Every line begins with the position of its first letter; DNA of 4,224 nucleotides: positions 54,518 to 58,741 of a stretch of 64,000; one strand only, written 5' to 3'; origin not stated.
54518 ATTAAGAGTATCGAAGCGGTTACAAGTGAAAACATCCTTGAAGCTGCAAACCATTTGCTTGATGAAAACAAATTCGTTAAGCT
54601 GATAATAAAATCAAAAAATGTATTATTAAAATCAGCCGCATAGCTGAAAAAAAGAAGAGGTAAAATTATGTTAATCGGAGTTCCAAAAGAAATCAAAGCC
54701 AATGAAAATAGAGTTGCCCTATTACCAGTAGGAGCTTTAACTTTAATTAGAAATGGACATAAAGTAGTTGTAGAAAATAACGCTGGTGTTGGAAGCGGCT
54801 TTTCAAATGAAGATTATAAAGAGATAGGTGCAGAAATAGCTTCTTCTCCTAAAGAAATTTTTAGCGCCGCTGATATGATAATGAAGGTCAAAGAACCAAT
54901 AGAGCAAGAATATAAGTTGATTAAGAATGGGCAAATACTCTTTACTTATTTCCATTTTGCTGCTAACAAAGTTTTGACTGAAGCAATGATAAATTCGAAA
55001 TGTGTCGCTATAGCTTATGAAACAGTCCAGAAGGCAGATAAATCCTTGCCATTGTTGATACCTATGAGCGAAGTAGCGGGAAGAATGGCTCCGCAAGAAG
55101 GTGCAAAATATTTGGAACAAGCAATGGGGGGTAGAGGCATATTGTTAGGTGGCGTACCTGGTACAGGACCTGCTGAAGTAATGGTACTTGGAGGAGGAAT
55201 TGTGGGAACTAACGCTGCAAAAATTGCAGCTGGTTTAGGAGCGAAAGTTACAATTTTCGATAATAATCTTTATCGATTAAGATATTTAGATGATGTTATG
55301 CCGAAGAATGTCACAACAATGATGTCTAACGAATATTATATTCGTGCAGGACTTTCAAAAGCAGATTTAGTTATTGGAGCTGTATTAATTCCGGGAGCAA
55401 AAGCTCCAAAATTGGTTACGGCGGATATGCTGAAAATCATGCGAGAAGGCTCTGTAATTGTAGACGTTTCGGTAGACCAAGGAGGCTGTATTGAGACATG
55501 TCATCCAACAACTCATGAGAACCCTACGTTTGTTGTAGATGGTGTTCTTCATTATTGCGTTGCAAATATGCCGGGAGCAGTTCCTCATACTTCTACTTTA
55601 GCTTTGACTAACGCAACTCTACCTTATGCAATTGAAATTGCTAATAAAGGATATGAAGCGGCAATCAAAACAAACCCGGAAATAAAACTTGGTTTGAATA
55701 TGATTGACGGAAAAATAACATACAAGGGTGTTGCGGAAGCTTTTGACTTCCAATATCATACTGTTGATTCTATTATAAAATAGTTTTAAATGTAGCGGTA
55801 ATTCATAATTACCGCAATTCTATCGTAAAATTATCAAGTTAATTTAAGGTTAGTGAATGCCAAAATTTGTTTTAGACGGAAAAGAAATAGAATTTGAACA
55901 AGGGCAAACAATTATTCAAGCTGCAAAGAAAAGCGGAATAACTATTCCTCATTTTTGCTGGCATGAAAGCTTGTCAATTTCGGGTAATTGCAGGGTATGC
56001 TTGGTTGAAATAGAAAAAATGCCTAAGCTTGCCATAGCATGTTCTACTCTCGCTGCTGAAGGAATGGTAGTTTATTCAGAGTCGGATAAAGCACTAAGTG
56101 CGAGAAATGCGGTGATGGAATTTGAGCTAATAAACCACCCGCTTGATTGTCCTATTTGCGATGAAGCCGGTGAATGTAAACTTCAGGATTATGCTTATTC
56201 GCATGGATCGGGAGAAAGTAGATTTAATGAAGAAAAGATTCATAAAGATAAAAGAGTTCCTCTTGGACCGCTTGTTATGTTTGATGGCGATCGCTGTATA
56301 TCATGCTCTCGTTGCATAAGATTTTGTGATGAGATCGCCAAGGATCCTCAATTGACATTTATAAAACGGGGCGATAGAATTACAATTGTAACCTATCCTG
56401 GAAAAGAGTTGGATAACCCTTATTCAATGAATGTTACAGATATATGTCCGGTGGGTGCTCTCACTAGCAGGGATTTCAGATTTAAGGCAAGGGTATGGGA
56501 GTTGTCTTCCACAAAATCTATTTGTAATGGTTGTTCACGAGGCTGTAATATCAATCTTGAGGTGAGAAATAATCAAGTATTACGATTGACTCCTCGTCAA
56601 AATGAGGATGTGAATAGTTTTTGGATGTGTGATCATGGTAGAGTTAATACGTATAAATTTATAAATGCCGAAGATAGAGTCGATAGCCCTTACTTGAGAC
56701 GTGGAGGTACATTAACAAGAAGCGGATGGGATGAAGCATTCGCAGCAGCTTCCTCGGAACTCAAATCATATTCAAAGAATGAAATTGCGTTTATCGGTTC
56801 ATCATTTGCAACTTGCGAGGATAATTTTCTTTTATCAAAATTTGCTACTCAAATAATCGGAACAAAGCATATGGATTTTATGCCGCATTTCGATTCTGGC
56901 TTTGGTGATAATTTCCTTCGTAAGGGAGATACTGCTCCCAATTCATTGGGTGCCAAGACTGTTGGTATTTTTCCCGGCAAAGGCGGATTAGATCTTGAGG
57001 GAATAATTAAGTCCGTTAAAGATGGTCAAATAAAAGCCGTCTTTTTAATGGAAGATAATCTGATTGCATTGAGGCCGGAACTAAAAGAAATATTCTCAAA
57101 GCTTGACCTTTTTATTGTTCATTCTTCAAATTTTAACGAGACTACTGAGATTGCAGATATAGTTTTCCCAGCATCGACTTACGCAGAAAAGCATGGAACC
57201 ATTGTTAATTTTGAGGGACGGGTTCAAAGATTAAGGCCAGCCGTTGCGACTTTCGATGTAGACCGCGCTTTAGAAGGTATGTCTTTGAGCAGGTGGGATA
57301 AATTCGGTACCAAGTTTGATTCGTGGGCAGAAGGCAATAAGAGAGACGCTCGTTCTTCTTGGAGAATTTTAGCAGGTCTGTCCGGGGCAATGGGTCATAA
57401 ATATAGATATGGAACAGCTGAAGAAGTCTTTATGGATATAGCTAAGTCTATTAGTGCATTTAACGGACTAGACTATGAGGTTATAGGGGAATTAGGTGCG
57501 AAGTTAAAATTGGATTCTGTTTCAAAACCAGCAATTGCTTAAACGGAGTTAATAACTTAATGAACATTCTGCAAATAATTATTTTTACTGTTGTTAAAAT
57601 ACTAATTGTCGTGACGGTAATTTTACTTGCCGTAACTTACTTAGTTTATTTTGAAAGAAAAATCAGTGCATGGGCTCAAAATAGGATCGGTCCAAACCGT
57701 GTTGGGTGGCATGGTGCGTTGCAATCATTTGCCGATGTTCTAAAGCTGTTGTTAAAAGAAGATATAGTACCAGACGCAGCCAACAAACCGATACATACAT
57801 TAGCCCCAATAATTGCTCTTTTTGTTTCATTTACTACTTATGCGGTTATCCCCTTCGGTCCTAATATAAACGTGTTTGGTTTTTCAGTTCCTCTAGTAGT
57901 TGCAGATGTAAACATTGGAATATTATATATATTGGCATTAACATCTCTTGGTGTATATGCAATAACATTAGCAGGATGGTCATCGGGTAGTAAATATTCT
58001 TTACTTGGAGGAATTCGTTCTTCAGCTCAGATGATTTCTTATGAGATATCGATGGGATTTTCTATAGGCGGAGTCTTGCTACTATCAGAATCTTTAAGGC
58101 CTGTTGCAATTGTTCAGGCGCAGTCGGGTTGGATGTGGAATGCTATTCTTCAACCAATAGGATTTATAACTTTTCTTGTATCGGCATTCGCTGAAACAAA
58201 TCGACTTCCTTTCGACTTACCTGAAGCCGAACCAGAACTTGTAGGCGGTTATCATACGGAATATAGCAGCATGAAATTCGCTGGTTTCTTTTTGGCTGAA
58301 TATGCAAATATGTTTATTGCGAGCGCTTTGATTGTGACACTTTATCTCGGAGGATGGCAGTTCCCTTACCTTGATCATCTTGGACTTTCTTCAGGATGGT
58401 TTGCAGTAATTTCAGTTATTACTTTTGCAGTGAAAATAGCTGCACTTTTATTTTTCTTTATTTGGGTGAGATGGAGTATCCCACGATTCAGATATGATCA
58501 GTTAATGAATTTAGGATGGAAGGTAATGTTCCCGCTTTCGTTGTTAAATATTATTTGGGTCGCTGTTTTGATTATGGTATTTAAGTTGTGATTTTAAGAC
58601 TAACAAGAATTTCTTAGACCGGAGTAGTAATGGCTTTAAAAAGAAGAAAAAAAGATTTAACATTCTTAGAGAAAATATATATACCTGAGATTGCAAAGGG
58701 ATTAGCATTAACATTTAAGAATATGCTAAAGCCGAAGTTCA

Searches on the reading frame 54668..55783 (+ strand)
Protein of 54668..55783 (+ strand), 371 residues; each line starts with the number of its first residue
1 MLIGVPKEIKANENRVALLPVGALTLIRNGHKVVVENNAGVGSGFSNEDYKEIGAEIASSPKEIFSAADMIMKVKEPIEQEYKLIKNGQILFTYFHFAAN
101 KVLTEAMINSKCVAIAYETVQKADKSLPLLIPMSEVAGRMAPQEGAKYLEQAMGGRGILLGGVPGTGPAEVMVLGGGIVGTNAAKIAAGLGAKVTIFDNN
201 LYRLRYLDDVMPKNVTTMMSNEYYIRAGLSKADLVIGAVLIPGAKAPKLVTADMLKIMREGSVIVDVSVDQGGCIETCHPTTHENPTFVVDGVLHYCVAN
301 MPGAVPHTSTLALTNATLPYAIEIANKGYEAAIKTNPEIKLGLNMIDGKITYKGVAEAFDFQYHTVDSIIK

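Call 74: search_protein_families(library=pfam, proteins=[window:54668-55783:+], max_evalue=0.0001)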
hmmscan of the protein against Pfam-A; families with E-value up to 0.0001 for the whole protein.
window:54668-55783:+ (371 aa): 5 families
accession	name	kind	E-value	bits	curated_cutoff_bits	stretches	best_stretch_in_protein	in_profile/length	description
PF01262.27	AlaDh_PNT_C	-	4.8e-88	294.6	23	1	141-353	1-214/214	Alanine dehydrogenase/PNT, C-terminal domain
PF05222.21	AlaDh_PNT_N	-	1.9e-47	161.4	30.4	1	4-137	1-136/136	Alanine dehydrogenase/PNT, N-terminal domain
PF00070.33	Pyr_redox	-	1.9e-06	28.7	22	1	171-221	2-52/82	Pyridine nucleotide-disulphide oxidoreductase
PF07992.20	Pyr_redox_2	-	4.8e-05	23.4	26.1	1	155-219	133-193/291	Pyridine nucleotide-disulphide oxidoreductase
PF02826.25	2-Hacid_dh_C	-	8e-05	22.5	25.1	0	170-268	38-127/178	D-isomer specific 2-hydroxyacid dehydrogenase, NAD binding domain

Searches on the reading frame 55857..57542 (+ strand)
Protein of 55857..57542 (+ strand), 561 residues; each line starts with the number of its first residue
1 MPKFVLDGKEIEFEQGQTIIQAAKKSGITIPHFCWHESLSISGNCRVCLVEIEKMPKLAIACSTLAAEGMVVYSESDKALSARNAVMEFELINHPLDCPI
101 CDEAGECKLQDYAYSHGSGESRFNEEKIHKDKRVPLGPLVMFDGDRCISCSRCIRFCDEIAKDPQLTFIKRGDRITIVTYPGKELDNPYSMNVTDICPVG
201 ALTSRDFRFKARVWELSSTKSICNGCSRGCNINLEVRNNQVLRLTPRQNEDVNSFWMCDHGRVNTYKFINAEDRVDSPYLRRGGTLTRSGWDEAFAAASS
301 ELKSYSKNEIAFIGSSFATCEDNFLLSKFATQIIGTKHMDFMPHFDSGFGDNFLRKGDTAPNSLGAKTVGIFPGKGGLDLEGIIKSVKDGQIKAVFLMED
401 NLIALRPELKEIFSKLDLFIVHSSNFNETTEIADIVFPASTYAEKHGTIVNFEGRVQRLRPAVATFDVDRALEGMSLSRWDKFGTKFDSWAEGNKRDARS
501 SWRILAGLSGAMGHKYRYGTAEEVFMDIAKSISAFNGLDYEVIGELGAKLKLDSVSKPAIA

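Call 74: search_protein_families(library=pfam, proteins=[window:55857-57542:+], max_evalue=0.0001)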
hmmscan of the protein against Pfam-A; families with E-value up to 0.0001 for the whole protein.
window:55857-57542:+ (561 aa): 7 families
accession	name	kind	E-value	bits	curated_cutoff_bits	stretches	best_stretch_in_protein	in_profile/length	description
PF00384.28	Molybdopterin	-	2.9e-25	89.5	24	2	360-464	230-335/353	Molybdopterin oxidoreductase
PF22117.2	Fer4_Nqo3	-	2.7e-24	85.6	27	1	137-203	1-67/67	NADH-quinone oxidoreductase subunit 3, ferredoxin-like domain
PF13510.11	Fer2_4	-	9.2e-18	64.5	22.8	1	4-76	6-81/82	2Fe-2S iron-sulfur cluster binding domain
PF10588.14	NADH-G_4Fe-4S_3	-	3e-16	59.1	27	1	83-122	1-40/40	NADH-ubiquinone oxidoreductase-G iron-sulfur binding region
PF04879.21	Molybdop_Fe4S4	-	3.6e-09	36.9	22.7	1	218-263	3-48/55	Molybdopterin oxidoreductase Fe4S4 domain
PF22151.2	Fer4_NDSU1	-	5e-09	36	23.8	1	228-263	13-48/51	NADH-ubiquinone oxidoreductase NDSU1/NuoG-like, 4Fe-4S domain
PF00111.32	Fer2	-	8e-08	32.6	21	1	6-54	3-49/77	2Fe-2S iron-sulfur cluster binding domain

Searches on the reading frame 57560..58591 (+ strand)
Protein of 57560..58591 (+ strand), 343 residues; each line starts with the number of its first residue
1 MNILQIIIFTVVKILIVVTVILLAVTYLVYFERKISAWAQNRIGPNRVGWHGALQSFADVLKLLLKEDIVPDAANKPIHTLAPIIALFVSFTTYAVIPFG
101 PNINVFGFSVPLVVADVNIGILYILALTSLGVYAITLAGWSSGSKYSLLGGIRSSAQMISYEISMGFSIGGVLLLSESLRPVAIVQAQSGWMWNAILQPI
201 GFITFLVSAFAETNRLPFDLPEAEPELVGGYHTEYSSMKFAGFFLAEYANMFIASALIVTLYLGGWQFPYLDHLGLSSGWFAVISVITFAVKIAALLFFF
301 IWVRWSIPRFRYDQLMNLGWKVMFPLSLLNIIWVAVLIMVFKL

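Call 74: search_protein_families(library=pfam, proteins=[window:57560-58591:+], max_evalue=0.0001)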
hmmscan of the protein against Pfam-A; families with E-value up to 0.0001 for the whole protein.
window:57560-58591:+ (343 aa): 1 family
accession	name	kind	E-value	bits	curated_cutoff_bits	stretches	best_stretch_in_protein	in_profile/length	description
PF00146.26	NADHdh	-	4.8e-124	414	27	1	13-335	2-298/298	NADH dehydrogenase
